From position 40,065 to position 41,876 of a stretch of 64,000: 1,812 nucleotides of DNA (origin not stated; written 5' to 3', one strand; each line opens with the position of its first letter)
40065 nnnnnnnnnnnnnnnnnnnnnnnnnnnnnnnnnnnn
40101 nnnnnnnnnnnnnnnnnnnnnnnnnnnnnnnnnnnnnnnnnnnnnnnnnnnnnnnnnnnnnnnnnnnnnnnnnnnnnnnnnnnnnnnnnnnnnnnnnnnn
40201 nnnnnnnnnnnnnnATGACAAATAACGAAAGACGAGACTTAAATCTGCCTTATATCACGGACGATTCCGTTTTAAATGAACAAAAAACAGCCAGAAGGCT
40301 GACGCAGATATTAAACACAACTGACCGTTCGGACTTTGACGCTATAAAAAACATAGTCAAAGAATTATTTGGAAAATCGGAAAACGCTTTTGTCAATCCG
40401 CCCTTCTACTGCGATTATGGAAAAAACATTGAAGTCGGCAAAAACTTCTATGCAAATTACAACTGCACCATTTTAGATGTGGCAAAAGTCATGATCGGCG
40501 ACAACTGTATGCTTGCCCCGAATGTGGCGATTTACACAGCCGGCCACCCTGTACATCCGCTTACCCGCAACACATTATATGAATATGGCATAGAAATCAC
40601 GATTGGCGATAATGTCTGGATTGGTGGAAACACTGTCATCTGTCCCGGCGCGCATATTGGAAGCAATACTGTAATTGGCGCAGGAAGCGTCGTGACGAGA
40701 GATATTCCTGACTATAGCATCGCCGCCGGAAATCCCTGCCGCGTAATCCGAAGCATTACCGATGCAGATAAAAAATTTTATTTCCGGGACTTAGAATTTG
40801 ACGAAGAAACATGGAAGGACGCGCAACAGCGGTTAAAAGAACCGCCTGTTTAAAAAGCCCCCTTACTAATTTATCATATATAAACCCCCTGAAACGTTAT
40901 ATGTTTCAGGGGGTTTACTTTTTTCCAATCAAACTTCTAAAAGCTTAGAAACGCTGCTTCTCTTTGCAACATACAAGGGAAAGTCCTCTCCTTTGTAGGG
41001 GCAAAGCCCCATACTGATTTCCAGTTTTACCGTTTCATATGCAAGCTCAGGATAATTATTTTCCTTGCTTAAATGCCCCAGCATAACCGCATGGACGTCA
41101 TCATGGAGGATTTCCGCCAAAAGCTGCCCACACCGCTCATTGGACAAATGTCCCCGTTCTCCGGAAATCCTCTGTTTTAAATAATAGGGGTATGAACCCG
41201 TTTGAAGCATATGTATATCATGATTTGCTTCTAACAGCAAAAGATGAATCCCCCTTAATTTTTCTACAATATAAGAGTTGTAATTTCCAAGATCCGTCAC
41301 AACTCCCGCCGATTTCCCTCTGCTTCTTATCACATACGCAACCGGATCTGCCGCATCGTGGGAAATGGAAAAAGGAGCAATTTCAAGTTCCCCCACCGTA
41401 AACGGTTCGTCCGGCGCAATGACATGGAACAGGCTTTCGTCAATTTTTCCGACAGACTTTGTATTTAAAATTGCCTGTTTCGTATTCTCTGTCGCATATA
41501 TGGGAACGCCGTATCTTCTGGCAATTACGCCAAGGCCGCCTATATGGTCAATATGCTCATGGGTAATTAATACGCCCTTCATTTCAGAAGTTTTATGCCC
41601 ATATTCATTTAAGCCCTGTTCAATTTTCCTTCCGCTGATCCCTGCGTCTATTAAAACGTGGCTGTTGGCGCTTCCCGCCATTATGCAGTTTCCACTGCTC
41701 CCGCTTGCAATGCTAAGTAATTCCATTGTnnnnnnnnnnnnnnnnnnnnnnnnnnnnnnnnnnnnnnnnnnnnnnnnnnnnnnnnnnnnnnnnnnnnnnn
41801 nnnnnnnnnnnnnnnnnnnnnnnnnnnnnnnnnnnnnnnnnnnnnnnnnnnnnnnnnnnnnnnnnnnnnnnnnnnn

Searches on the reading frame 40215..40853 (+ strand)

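Call 37: search_protein_families(library=ncbifam, proteins=[window:40215-40853:+], max_evalue=0.00001)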
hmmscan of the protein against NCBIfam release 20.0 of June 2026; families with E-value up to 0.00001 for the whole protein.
window:40215-40853:+ (212 aa): 37 families (the best 25 are shown)
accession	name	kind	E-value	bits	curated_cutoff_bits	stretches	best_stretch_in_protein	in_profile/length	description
NF007076.0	PRK09527.1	equivalog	6.7e-59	198.7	347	1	26-196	29-200/203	galactoside O-acetyltransferase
NF007499.0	PRK10092.1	equivalog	3.9e-58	196.2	314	1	14-180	16-182/183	maltose O-acetyltransferase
NF007797.0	PRK10502.1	subfamily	1e-20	74.1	192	1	43-180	42-178/183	WcaF family extracellular polysaccharide biosynthesis acetyltransferase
NF007240.0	PRK09677.1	equivalog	6.3e-20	71.5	243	1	71-183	65-186/192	putative lipopolysaccharide biosynthesis O-acetyl transferase WbbJ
NF058585.1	HptprglPActTf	PfamEq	9.7e-18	64.3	300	1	92-185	78-164/172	heptaprenylglyceryl phosphate O-acetyltransferase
NF038307.1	EPS_acetyl_HpsU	equivalog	2.5e-17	63.1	305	1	40-177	38-174/178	hormogonium polysaccharide biosynthesis acetyltransferase HpsU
TIGR03308.1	phn_thr-fam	hypoth_equivalog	4e-17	62.7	201.65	1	127-180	108-161/204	phosphonate metabolim protein, transferase hexapeptide repeat family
TIGR03570.1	NeuD_NnaD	subfamily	3.7e-16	59.3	160.8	1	128-176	154-202/202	NeuD/PglB/VioB family sugar acetyltransferase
NF000311.1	Vat_ABCDEFH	equivalog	5.9e-16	58.6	300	1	127-194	110-177/201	Vat family streptogramin A O-acetyltransferase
NF000490.1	chloram_CatB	equivalog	4.4e-14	52.3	350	1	125-189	108-172/210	type B chloramphenicol O-acetyltransferase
TIGR03532.1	DapD_Ac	equivalog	5.1e-14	52.5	231.75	1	128-186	161-219/231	2,3,4,5-tetrahydropyridine-2,6-dicarboxylate N-acetyltransferase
NF041874.1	EPS_EpsC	equivalog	3e-13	49.8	150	1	69-179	65-165/168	serine O-acetyltransferase EpsC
NF000111.1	stregram_VatD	exception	6e-13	49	400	1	128-192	114-178/209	streptogramin A O-acetyltransferase Vat(D)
NF000097.1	stregram_VatC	exception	1.3e-12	48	425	1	109-180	101-171/212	streptogramin A O-acetyltransferase Vat(C)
NF000147.1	stregram_VatF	exception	1.6e-12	47.4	400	1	106-181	100-174/221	streptogramin A O-acetyltransferase Vat(F)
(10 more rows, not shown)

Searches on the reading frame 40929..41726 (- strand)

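Call 37: search_protein_families(library=ncbifam, proteins=[window:40929-41726:-], max_evalue=0.00001)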
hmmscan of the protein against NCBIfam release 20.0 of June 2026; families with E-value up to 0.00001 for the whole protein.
window:40929-41726:- (265 aa): 20 families
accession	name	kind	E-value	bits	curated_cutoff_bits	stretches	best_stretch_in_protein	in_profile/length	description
NF002553.0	PRK02113.1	equivalog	6.5e-13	48.7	386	1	21-168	44-192/252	MBL fold metallo-hydrolase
NF012229.1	bla_class_B_core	domain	1.5e-11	44.6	100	1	19-93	22-95/139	metallo-beta-lactamase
NF033105.1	bla_subclass_B3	equivalog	5.5e-10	39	240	1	15-88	26-101/257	subclass B3 metallo-beta-lactamase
NF047419.1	RNase_J1_RnjA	exception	6.4e-09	35.1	820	1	45-136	56-148/549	ribonuclease J1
TIGR00649.1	MG423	subfamily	2e-08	33.1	400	1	46-135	56-148/546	RNase J family beta-CASP ribonuclease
NF000427.2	blaCAU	exception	1.2e-07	31.3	500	1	16-99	30-116/262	CAU/MBL1b family subclass B3 metallo-beta-lactamase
TIGR03413.1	GSH_gloB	equivalog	1.4e-07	31.2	200.8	1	21-94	20-88/248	hydroxyacylglutathione hydrolase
TIGR03675.1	arCOG00543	equivalog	2.6e-07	29.3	580.2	1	14-85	190-266/631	beta-CASP ribonuclease aCPSF1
NF033088.2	bla_subclass_B1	equivalog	2.7e-07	30.5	200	1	12-90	31-109/217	subclass B1 metallo-beta-lactamase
NF033184.1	B3_Acin_new1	exception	2.9e-07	29.9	580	1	18-94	55-133/283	putative subclass B3 metallo-beta-lactamase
NF038231.1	MBL_Geo_Pelo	equivalog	3.4e-07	30.1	360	1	18-167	40-191/250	GPMC system MBL fold metallohydrolase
TIGR03307.1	PhnP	equivalog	4.6e-07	29.4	272.25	1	18-153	43-170/249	phosphonate metabolism protein PhnP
NF047893.1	blaSAM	exception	7.2e-07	28.8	550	1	15-94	67-147/295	SAM family subclass B3 metallo-beta-lactamase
NF000459.2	blaSPG-1_fam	exception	7.6e-07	28.5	550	1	14-106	54-147/285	SPG-1 family subclass B3 metallo-beta-lactamase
NF033185.1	B3_Acin_new2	exception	1.1e-06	28.1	625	1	19-93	58-134/285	putative subclass B3 metallo-beta-lactamase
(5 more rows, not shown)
